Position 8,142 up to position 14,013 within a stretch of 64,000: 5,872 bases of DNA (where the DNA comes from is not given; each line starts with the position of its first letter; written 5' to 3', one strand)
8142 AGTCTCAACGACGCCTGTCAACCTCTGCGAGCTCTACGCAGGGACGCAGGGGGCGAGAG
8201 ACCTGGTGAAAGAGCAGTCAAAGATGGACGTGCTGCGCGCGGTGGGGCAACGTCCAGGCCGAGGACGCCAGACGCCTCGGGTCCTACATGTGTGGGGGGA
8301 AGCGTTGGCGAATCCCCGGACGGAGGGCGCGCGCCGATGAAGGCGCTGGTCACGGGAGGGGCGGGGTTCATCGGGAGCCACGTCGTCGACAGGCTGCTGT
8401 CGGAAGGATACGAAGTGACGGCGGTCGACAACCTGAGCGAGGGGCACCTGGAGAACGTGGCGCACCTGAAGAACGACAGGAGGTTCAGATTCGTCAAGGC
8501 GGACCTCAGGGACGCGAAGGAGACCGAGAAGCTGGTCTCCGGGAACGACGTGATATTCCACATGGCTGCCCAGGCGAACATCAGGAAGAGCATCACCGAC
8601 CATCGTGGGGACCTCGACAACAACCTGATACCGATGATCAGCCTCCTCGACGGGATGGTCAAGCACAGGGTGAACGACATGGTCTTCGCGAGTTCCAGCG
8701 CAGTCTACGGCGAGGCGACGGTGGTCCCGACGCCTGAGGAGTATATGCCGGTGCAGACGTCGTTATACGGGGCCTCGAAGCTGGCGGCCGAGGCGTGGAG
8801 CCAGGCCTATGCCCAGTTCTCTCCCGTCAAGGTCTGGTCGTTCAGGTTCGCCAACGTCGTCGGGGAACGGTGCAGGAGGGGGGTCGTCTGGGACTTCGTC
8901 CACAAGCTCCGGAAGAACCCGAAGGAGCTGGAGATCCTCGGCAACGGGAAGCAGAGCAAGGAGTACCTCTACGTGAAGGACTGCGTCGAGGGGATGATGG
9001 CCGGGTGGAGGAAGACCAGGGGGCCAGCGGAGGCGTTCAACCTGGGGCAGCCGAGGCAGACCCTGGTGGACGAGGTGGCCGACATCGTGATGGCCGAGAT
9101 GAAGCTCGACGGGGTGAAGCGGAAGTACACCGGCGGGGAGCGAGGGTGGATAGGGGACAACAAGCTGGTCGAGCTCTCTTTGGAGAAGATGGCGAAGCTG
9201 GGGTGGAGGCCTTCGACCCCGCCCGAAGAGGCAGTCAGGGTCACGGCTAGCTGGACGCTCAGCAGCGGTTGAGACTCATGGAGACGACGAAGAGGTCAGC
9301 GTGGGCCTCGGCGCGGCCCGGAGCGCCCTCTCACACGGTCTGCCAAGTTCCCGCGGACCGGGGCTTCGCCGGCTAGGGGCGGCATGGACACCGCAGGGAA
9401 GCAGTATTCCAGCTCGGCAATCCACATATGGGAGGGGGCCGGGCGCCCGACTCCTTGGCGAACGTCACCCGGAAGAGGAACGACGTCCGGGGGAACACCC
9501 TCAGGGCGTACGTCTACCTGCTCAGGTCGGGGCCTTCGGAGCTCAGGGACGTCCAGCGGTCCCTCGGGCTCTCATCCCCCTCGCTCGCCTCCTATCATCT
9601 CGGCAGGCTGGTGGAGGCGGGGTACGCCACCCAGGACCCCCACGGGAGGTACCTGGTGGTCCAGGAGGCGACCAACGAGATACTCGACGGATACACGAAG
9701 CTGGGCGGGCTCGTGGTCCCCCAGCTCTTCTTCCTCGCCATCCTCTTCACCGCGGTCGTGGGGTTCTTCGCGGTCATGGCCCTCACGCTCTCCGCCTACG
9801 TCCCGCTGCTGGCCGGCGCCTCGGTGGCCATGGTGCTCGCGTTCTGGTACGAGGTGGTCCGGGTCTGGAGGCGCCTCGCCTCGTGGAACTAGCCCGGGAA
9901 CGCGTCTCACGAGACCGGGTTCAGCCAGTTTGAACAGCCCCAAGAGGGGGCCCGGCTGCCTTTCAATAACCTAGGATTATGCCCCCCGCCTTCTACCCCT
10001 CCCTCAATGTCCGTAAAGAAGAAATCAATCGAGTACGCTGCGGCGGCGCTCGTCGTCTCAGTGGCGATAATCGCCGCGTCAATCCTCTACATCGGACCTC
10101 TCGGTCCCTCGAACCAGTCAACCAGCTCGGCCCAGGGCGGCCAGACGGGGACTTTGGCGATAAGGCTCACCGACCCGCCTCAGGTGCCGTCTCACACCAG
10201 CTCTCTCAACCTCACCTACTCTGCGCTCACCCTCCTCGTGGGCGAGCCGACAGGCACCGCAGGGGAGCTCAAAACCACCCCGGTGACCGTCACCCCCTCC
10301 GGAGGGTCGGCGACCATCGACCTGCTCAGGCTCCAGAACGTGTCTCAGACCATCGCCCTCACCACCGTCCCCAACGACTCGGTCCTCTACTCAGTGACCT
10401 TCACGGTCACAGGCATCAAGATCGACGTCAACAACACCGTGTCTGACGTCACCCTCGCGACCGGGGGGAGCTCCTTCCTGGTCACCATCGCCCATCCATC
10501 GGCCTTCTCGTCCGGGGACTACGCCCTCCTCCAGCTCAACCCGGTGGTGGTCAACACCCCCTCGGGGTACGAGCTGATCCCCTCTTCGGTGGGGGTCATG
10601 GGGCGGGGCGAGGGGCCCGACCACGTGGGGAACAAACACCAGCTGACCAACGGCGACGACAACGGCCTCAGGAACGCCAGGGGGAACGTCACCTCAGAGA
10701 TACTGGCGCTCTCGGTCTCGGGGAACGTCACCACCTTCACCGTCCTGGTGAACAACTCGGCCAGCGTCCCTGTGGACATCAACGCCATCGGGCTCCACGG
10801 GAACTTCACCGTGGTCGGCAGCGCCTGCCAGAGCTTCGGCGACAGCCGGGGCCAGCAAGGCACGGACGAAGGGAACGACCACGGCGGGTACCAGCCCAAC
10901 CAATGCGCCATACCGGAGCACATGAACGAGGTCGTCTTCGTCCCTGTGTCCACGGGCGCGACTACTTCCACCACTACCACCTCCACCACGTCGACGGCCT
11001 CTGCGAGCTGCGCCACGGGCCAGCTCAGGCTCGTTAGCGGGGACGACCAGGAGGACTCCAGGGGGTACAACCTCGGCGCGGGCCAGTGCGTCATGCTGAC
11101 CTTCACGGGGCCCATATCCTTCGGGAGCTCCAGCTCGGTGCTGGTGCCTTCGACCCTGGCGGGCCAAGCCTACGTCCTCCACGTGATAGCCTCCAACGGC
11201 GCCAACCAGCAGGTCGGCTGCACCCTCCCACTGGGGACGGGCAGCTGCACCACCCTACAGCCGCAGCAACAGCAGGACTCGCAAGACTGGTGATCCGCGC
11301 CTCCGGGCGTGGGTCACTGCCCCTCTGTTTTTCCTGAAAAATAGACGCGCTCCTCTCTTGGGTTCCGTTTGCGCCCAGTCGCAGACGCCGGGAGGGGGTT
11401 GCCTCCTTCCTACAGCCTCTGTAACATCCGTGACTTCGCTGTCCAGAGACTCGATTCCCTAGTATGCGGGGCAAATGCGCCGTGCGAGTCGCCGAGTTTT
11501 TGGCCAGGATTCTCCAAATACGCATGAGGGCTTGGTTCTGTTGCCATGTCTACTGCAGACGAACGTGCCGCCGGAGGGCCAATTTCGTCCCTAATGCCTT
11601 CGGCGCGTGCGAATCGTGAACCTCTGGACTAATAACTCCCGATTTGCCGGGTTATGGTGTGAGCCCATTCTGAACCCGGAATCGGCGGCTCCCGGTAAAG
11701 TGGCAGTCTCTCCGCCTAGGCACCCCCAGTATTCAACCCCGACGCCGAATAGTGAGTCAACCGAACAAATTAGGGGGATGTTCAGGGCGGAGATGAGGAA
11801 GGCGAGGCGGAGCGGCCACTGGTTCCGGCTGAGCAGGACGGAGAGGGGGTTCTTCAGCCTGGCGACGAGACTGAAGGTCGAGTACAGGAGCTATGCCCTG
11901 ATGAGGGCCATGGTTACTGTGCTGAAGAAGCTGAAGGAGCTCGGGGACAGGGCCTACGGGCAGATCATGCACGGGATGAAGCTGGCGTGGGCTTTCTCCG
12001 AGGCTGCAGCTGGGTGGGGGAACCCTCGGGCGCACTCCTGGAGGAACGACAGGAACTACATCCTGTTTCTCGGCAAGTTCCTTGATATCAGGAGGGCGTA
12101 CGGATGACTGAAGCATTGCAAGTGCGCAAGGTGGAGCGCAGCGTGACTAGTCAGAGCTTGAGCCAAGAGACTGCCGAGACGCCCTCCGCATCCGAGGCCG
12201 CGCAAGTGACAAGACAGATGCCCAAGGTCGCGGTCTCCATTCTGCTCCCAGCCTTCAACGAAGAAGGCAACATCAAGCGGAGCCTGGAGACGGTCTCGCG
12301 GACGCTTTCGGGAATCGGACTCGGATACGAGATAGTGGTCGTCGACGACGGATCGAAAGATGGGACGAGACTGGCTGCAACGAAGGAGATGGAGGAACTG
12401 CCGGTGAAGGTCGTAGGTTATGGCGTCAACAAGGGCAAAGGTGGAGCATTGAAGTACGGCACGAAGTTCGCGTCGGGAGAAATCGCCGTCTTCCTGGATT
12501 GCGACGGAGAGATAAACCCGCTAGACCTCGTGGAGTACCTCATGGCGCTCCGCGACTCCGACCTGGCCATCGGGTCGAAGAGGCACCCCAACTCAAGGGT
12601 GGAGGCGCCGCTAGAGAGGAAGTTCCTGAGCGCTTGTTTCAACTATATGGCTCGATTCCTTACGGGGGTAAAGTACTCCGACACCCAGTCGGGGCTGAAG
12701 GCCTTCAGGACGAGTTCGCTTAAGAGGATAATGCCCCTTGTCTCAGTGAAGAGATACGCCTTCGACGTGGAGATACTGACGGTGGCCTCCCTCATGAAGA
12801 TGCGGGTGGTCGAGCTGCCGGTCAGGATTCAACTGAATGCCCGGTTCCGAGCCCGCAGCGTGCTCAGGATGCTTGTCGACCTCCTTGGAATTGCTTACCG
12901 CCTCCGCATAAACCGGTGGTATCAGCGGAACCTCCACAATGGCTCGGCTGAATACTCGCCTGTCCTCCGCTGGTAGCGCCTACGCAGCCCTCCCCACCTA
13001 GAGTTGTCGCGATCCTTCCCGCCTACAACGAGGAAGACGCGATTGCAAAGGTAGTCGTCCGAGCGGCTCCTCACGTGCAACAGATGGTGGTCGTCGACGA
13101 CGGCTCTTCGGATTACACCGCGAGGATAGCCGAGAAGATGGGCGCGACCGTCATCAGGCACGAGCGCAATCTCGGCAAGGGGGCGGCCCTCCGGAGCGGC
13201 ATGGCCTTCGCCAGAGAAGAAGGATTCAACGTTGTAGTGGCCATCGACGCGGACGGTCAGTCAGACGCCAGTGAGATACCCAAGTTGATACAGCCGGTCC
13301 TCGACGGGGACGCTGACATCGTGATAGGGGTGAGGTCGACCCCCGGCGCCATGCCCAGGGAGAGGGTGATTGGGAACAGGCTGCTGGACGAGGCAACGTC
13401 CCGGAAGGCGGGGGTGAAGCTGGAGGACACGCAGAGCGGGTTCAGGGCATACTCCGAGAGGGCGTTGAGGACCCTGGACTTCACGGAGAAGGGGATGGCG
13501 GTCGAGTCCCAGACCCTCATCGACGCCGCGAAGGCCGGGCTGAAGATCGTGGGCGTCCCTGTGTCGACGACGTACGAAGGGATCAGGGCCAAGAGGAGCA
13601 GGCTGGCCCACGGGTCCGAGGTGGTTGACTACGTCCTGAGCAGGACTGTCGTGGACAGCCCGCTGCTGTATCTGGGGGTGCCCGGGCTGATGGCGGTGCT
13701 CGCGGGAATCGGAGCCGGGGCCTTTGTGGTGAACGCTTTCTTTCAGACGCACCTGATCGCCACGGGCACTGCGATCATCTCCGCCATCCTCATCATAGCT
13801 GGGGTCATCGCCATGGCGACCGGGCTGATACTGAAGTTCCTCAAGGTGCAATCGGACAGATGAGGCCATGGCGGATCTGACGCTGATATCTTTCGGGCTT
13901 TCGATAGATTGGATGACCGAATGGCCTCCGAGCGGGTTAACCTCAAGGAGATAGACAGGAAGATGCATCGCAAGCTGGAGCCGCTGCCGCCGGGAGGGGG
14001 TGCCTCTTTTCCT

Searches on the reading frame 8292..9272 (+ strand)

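Call 77: search_protein_families(library=pfam, proteins=[window:8292-9272:+], max_evalue=0.001)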
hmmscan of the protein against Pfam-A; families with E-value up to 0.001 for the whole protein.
window:8292-9272:+ (326 aa): 10 families
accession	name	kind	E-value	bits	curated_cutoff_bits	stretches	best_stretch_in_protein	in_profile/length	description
PF01370.27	Epimerase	-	2.2e-49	168.5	20.9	1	18-252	1-240/240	NAD dependent epimerase/dehydratase family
PF16363.11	GDP_Man_Dehyd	-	1.4e-44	153.3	27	1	19-277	1-273/332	GDP-mannose 4,6 dehydratase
PF01073.25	3Beta_HSD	-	5.8e-17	62.1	22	1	19-231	1-221/280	3-beta hydroxysteroid dehydrogenase/isomerase family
PF13460.12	NAD_binding_10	-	8.6e-13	49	27.2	1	22-168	1-129/184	NAD(P)H-binding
PF02719.21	Polysacc_synt_2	-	1.7e-12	47.6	20.2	1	19-209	2-189/293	Polysaccharide biosynthesis protein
PF00106.31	adh_short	-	1.1e-10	41.8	26.6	1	18-83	3-69/195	short chain dehydrogenase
PF04321.23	RmlD_sub_bind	-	2.3e-09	37.2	27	1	16-216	1-176/287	RmlD substrate binding domain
PF07993.18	NAD_binding_4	-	5.2e-08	32.8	20.1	0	60-193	58-211/258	Male sterility protein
PF05368.20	NmrA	-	7e-06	26.3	27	1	19-98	6-85/298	NmrA-like family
PF03435.24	Sacchrp_dh_NADP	-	0.00053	20.8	25.1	1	23-92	5-76/129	Saccharopine dehydrogenase NADP binding domain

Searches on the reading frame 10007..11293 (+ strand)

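Call 26: search_protein_families(library=pfam, proteins=[window:10007-11293:+], max_evalue=0.001)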
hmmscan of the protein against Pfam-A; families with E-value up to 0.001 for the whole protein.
window:10007-11293:+ (428 aa): 1 family
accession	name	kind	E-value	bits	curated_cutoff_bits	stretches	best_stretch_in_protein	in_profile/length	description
PF14321.11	DUF4382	-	0.00034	21.3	25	1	47-149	1-85/136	Domain of unknown function (DUF4382)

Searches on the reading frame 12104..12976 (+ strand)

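Call 26: search_protein_families(library=pfam, proteins=[window:12104-12976:+], max_evalue=0.001)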
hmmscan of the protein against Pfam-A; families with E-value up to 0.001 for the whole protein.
window:12104-12976:+ (290 aa): 1 family
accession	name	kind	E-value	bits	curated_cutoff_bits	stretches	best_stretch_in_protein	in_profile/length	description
PF00535.33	Glycos_transf_2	-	2.4e-23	83.3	23.3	1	45-209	1-167/168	Glycosyl transferase family 2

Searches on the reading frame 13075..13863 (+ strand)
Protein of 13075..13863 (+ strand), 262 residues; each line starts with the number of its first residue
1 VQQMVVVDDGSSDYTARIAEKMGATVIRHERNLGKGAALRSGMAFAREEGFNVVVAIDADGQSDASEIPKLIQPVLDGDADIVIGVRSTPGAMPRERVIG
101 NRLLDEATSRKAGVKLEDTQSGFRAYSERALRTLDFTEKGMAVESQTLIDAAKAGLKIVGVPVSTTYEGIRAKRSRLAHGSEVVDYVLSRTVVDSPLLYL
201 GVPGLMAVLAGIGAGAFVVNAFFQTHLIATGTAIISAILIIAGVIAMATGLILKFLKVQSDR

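Call 26: search_protein_families(library=pfam, proteins=[window:13075-13863:+], max_evalue=0.001)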
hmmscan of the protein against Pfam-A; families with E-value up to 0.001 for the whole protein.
window:13075-13863:+ (262 aa): 1 family
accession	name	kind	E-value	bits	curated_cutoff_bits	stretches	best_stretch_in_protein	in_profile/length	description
PF00535.33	Glycos_transf_2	-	2.8e-21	76.6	23.3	1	4-133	30-166/168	Glycosyl transferase family 2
